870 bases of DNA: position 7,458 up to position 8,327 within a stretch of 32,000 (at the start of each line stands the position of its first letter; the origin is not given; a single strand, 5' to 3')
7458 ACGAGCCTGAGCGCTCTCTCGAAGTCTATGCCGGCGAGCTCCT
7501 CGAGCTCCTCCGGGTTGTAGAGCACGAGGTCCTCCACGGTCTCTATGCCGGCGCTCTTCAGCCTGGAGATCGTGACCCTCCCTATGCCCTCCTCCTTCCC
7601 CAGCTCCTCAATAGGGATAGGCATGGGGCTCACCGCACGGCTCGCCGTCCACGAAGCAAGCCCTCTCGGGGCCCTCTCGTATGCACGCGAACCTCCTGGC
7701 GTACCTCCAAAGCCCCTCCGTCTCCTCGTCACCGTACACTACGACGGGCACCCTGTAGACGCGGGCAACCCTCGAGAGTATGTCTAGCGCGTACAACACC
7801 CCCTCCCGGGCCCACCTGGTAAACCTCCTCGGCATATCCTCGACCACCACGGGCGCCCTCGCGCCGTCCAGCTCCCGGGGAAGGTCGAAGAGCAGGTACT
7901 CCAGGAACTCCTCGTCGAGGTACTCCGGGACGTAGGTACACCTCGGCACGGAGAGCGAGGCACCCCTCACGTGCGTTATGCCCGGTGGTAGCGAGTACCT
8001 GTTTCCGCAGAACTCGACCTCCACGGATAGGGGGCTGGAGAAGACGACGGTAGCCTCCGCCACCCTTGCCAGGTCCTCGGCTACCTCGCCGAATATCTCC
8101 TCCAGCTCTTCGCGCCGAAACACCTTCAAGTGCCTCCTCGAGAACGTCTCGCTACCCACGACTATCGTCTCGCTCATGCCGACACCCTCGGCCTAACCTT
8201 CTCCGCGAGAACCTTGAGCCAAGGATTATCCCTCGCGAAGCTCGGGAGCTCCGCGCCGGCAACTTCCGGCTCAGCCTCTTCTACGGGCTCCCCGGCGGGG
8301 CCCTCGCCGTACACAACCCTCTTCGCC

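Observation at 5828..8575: Self-contained five-gene operon built around a second full-length RadA: wHTH, P-loop-less RecA-like protein, RadA paralog, RecB/Cas4-like nuclease, DUF4234 membrane protein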

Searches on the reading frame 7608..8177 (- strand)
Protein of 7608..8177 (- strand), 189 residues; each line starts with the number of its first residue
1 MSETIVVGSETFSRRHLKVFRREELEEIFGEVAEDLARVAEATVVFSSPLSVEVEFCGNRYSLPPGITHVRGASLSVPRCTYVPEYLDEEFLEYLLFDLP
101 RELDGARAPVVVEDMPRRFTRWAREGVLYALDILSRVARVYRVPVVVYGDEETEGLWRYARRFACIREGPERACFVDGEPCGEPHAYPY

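Call 3: search_protein_families(library=pfam, proteins=[window:7608-8177:-], max_evalue=0.1)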
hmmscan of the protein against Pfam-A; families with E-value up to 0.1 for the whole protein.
window:7608-8177:- (189 aa): 0 families

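Call 4: search_protein_families(library=ncbifam, proteins=[window:7608-8177:-], max_evalue=0.1)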
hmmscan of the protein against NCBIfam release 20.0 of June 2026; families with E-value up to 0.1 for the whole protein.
window:7608-8177:- (189 aa): 0 families

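Call 7: find_homologous_proteins(query=window:7608-8177:-, max_evalue=0.01)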
Query window:7608-8177:- (189 aa): 19 proteins with E <= 0.01 among 456 candidates.
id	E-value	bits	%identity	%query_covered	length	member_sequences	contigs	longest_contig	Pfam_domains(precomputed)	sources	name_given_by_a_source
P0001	1.4e-121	421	99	100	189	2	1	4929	-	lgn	-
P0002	1.1e-70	255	59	100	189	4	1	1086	-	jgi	-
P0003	8.4e-68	246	57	99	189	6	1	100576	-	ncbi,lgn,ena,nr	ncbi:MAG: hypothetical protein LM590_00445 [Thermofilum sp.]|nr:hypothetical protein [Thermofilum sp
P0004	6.6e-59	217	58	97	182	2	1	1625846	-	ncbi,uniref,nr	ncbi:hypothetical protein IG193_02630 [Infirmifilum lucidum]|uniref:Uncharacterized protein n=1 Tax=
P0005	1.9e-57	212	57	99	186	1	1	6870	-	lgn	-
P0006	1.8e-55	205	57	95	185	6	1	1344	-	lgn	-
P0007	1.1e-52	196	55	94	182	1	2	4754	-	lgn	-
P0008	1.1e-52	196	53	98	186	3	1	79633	-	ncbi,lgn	ncbi:MAG: hypothetical protein ABWK01_04660 [Infirmifilum sp.]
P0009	4.3e-51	191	56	96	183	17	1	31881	-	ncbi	-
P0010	4.3e-51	191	54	96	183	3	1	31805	-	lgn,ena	-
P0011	4.9e-51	191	53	96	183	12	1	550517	-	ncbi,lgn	ncbi:MAG: hypothetical protein QXU72_07370 [Thermofilum sp.]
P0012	1.0e-50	190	53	95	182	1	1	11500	-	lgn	-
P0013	5.7e-48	181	52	95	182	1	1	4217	-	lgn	-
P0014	2.5e-42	163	51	95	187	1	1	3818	-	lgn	-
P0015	9.8e-40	154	49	93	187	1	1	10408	-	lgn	-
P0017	1.2e-37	147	50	93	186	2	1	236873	-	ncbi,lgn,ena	-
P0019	2.1e-33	133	45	95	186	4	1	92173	-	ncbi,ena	-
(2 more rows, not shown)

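Call 9: find_encoding_contigs(protein=P0004, flank=6000, max_places=2)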
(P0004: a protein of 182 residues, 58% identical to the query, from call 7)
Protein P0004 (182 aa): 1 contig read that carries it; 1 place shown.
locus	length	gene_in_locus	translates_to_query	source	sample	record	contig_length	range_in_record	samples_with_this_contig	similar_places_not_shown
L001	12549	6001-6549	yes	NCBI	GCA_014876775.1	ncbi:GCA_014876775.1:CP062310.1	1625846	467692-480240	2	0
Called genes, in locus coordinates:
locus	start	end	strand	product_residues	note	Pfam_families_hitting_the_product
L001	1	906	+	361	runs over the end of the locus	-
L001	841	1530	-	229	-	PF13489:Methyltransf_23, PF13847:Methyltransf_31 (weak), PF08241:Methyltransf_11, PF08242:Methyltransf_12, PF13649:Methyltransf_25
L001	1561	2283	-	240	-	PF01411:tRNA-synt_2c (weak), PF07973:tRNA_SAD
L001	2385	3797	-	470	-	PF00586:AIRS, PF02769:AIRS_C, PF10120:ThiN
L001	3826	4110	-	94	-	-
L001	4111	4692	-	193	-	PF13091:PLDc_2, PF00614:PLDc (faint)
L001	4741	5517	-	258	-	PF01712:dNK (faint), PF13521:AAA_28 (weak), PF02223:Thymidylate_kin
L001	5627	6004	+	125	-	-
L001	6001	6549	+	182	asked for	-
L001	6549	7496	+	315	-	PF14520:HHH_5 (weak), PF13481:AAA_25 (weak), PF08423:Rad51, PF06745:ATPase (faint)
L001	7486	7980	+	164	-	-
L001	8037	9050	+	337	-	PF01408:GFO_IDH_MocA, PF02894:GFO_IDH_MocA_C, PF22725:GFO_IDH_MocA_C3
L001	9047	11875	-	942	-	PF00270:DEAD, PF04851:ResIII (weak), PF00271:Helicase_C, PF19306:WHD_Lhr, PF08494:DEAD_assoc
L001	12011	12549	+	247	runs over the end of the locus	PF22511:PBP2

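Call 10: find_encoding_contigs(protein=P0019, flank=6000, max_places=2)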
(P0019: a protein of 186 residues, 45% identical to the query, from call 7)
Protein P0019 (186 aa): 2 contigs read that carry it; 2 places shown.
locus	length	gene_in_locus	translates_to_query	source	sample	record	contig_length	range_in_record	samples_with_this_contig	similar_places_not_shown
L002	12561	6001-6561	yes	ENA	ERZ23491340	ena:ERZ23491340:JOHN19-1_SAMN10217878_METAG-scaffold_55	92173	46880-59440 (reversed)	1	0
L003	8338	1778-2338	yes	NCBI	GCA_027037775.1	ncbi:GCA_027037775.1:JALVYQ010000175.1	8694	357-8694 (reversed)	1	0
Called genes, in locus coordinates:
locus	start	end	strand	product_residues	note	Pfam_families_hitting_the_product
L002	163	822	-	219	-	PF13489:Methyltransf_23, PF08242:Methyltransf_12 (faint), PF08241:Methyltransf_11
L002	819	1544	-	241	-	PF01411:tRNA-synt_2c, PF07973:tRNA_SAD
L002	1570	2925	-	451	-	PF00586:AIRS, PF02769:AIRS_C, PF10120:ThiN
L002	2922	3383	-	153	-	PF27154:ORF11_beta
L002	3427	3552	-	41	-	-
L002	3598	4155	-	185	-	PF13091:PLDc_2, PF00614:PLDc (weak)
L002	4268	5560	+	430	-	PF00083:Sugar_tr (weak), PF07690:MFS_1, PF12832:MFS_1_like, PF07690:MFS_1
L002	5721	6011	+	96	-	-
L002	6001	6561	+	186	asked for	-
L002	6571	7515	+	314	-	PF14520:HHH_5 (weak), PF06745:ATPase (faint), PF08423:Rad51, PF13481:AAA_25 (weak)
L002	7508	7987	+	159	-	-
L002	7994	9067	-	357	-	-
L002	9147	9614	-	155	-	-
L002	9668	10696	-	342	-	PF14520:HHH_5, PF00154:RecA_N, PF08423:Rad51, PF13481:AAA_25, PF06745:ATPase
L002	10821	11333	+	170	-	-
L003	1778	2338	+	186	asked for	-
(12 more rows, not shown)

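Call 11: find_encoding_contigs(protein=P0017, flank=6000, max_places=2)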
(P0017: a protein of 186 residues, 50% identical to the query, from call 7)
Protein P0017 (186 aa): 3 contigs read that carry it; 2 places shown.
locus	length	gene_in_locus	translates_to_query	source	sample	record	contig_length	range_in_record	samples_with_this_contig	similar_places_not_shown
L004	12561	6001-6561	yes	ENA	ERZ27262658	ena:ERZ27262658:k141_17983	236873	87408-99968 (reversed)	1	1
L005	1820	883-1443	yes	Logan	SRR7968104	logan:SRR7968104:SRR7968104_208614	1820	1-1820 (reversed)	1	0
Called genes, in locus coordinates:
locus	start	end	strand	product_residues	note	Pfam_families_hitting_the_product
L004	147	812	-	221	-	PF13489:Methyltransf_23, PF08242:Methyltransf_12 (weak), PF08241:Methyltransf_11, PF13649:Methyltransf_25 (faint)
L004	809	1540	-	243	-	PF01411:tRNA-synt_2c, PF07973:tRNA_SAD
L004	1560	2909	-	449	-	PF00586:AIRS, PF02769:AIRS_C, PF10120:ThiN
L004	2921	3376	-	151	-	PF27154:ORF11_beta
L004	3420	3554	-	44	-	-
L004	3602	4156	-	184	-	PF13091:PLDc_2, PF00614:PLDc (weak)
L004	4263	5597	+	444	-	PF00083:Sugar_tr, PF07690:MFS_1, PF12832:MFS_1_like, PF07690:MFS_1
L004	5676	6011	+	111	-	-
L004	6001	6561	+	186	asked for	-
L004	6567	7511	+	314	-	PF14520:HHH_5, PF08423:Rad51, PF06745:ATPase (weak), PF13481:AAA_25 (weak)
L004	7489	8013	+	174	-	-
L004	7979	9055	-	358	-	-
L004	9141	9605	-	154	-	-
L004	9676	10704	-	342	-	PF14520:HHH_5, PF00154:RecA_N, PF08423:Rad51, PF13481:AAA_25, PF06745:ATPase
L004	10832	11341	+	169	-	-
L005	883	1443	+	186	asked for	-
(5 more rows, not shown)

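Call 24: predict_structure(alignment_id=A1)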
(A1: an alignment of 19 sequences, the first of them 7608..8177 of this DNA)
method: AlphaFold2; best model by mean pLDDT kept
length: 189 residues; sequences in the alignment: 19
mean_pLDDT: 92.4   pTM: 0.88
mean pLDDT of the five models: 92.4, 92.1, 92.0, 91.7, 91.6
residues with pLDDT >= 90: 157; 70-90: 23; 50-70: 5; < 50: 4
segments of 3 or more residues with pLDDT < 50: 186-189
pLDDT, mean of each block of 10 residues (from residue 1): 79 95 95 95 92 95 98 95 97 98 97 95 94 98 98 95 90 92 57
secondary structure, 60 per line:
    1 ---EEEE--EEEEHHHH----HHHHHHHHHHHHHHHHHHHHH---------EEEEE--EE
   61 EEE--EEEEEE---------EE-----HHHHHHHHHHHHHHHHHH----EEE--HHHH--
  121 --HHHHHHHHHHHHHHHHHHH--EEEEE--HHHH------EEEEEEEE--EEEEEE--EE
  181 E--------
elements in order: E4-7 E10-13 H14-17 H22-42 E52-56 E59-63 E66-71 H88-105 E110-112 H115-118 H123-141 E144-148 H151-154 E161-168 E171-176 E179-181

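Call 28: fold_search(model_id=the predicted structure, library=pdb)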
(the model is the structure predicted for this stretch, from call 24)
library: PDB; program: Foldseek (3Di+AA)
matches with E <= 10: 1368; with E <= 0.001: 31
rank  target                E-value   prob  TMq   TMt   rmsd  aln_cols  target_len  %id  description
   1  9d4n_A                1.5e-04  1.00  0.58  0.38   6.6       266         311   14  The cryo-EM structure of the yeast Dmc1 filament bound to ssDNA in the presence of ATP (released 2025-01-22)
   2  9njr_E                1.5e-04  1.00  0.55  0.39   5.6       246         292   13  The Cryo-EM structure of the yeast Dmc1-ssDNA nucleoprotein filament ADP bound state (released 2025-03-19)
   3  9ui8_F                1.6e-04  1.00  0.59  0.38   7.2       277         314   10  structure of an 8 base pair Rad51 D-loop complex (released 2025-09-10)
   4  9qn8_C                1.8e-04  1.00  0.50  0.33   9.1       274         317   12  RAD51 filament in complex with calcium and ATP bound by the RAD51AP1 C-terminus (released 2025-12-03)
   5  5nwl_F                2.1e-04  1.00  0.55  0.38   6.5       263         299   12  Crystal structure of a human RAD51-ATP filament. (released 2018-03-07)
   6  9i62_E                2.3e-04  1.00  0.56  0.35   8.0       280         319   12  CryoEM structure of a RAD51 D-loop (released 2025-06-04)
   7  9q23_G                2.5e-04  1.00  0.46  0.29  15.3       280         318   12  DX2-CX3-RAD51 structure in the intermediate state (released 2026-03-04)
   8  8bq2_A                2.6e-04  1.00  0.56  0.37   7.1       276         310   12  CryoEM structure of the pre-synaptic RAD51 nucleoprotein filament in the presence of ATP and Ca2+ (released 2023-05-03)
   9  9qn8_A                2.6e-04  1.00  0.56  0.35   7.4       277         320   11  RAD51 filament in complex with calcium and ATP bound by the RAD51AP1 C-terminus (released 2025-12-03)
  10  5nwl_D                2.8e-04  1.00  0.52  0.36   7.4       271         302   11  Crystal structure of a human RAD51-ATP filament. (released 2018-03-07)
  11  2zuc_A                3.3e-04  1.00  0.48  0.33  18.0       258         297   12  Crystal structure of left-handed RadA filament (released 2009-04-07)
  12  2zuc_B                3.8e-04  1.00  0.46  0.30  18.7       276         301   11  Crystal structure of left-handed RadA filament (released 2009-04-07)
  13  1szp_D                4.0e-04  1.00  0.53  0.37   6.9       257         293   14  A Crystal Structure of the Rad51 Filament (released 2004-07-13)
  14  9q29_L                4.2e-04  1.00  0.55  0.36   7.5       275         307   11  DX2-CX3 structure capping RAD51 filament (released 2026-03-04)
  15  2zud_B                4.2e-04  1.00  0.49  0.33  17.9       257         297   12  Crystal Structure of Left-handed RadA Filament (released 2009-04-07)
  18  9q29_J                4.8e-04  1.00  0.54  0.35   7.8       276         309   11  DX2-CX3 structure capping RAD51 filament (released 2026-03-04)
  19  9q29_G                5.7e-04  1.00  0.45  0.29  15.6       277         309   12  DX2-CX3 structure capping RAD51 filament (released 2026-03-04)
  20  9svx_I                6.1e-04  1.00  0.57  0.38   6.8       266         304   12  XRCC3-RAD51C-RAD51D-XRCC2 (XRCC3 complex) capping a RAD51 filament on single stranded DNA (released 2025-11-26)
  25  9q29_K                7.3e-04  1.00  0.54  0.36   7.8       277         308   11  DX2-CX3 structure capping RAD51 filament (released 2026-03-04)
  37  9svx_H                1.4e-03  1.00  0.53  0.35   8.9       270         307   12  XRCC3-RAD51C-RAD51D-XRCC2 (XRCC3 complex) capping a RAD51 filament on single stranded DNA (released 2025-11-26)
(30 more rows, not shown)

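Call 39: search_solved_structures(query=A1, max_evalue=10, show_alignments=2)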
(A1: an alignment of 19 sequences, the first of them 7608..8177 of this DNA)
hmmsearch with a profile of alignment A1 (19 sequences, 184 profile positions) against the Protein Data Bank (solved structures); distinct sequences matched with E-value up to 10: 2.
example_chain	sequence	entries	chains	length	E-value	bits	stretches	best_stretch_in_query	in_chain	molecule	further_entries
1h5y_A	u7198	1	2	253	0.0078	19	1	125-154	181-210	HISF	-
2cvf_A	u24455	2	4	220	1.3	11.8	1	99-166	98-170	DNA repair and recombination protein radB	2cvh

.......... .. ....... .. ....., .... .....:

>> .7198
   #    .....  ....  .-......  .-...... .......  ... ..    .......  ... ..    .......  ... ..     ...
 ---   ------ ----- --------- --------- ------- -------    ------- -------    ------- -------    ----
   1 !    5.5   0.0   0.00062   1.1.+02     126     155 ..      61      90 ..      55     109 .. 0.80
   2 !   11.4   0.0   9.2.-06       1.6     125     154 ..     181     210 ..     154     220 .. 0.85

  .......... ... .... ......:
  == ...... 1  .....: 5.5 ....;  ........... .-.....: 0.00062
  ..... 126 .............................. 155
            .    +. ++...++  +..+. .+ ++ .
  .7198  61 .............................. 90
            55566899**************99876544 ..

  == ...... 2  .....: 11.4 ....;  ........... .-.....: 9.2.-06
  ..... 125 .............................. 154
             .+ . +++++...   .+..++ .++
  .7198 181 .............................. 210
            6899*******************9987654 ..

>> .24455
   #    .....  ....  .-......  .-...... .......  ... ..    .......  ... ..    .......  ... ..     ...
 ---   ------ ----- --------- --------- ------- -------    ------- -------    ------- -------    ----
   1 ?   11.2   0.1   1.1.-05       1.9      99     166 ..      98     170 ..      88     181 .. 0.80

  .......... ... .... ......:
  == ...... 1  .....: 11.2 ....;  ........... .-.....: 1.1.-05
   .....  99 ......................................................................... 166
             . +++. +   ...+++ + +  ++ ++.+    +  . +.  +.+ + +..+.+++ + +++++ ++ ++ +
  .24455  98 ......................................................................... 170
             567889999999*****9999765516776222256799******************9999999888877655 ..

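Call 46: search_protein_families(library=padloc, proteins=[window:7608-8177:-], max_evalue=0.01)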
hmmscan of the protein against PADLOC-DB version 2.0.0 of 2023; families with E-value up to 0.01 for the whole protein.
window:7608-8177:- (189 aa): 0 families

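Call 47: search_protein_families(library=phrogs, proteins=[window:7608-8177:-], max_evalue=0.01)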
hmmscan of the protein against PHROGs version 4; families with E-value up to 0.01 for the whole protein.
window:7608-8177:- (189 aa): 0 families

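Call 75: fold_search(model_id=the predicted structure, library=viral)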
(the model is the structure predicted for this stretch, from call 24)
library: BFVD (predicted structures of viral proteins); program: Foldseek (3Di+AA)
matches with E <= 10: 1022; with E <= 0.001: 1
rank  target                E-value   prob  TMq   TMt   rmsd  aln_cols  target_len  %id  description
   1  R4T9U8                3.7e-04  1.00  0.46  0.31   9.8       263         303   12  (no name in the UniProt tables at hand)
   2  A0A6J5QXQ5            1.2e-03  1.00  0.39  0.24  11.3       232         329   10  AAA domain containing protein [uncultured Caudovirales phage]
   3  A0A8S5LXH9            1.3e-03  1.00  0.35  0.12  12.2       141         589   15  DNA 5'-3' helicase DnaB [Myoviridae sp. ctZgq1]
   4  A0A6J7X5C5            2.0e-03  0.99  0.45  0.21  12.8       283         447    7  AAA domain containing protein [uncultured Caudovirales phage]
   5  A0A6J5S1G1            2.9e-03  0.98  0.42  0.18  15.6       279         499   10  AAA domain containing protein [uncultured Caudovirales phage]
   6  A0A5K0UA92            3.0e-03  0.97  0.39  0.16  17.3       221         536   15  DNA mismatch repair proteins mutS family domain-containing protein [Yasminevirus sp. GU-2018]
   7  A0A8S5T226            3.4e-03  0.99  0.43  0.21  16.2       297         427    7  Helicase REPLICATION [Myoviridae sp. ctqfO1]
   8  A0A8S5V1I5            3.7e-03  0.98  0.32  0.37   7.1       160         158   11  Bacterial dnaA protein [Myoviridae sp. ctJ2i1]
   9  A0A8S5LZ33            4.1e-03  0.99  0.46  0.22   8.7       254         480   10  Replicative DNA helicase [Siphoviridae sp. ctCsv15]
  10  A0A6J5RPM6            5.6e-03  0.99  0.40  0.13   8.3       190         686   13  AAA domain containing protein [uncultured Caudovirales phage]
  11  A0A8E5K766            5.9e-03  0.98  0.32  0.23   9.5       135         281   20  (no name in the UniProt tables at hand)
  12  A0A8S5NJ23            6.3e-03  0.98  0.34  0.13   8.9       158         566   10  Replicative DNA helicase [Siphoviridae sp. ctK0l2]
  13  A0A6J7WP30            7.1e-03  0.99  0.44  0.14   9.1       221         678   12  AAA domain containing protein [uncultured Caudovirales phage]
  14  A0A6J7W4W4            7.1e-03  0.97  0.40  0.14  14.2       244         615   10  Primase, C-terminal 2 [uncultured Caudovirales phage]
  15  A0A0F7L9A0            1.1e-02  0.99  0.37  0.27   3.9       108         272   15  SF4 helicase domain-containing protein [uncultured marine virus]
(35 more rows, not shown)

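Call 92: find_related_loci(query=A1, collection=viral_contigs, flank=6000)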
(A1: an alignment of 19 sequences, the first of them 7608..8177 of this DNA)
Query A1 (189 aa) in viral_contigs; peptide patterns used: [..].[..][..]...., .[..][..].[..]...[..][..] (x = any residue, [..] = any of these).
228 stretches matched a pattern, but none encodes a relative of the query by tblastn (E <= 1e-3).
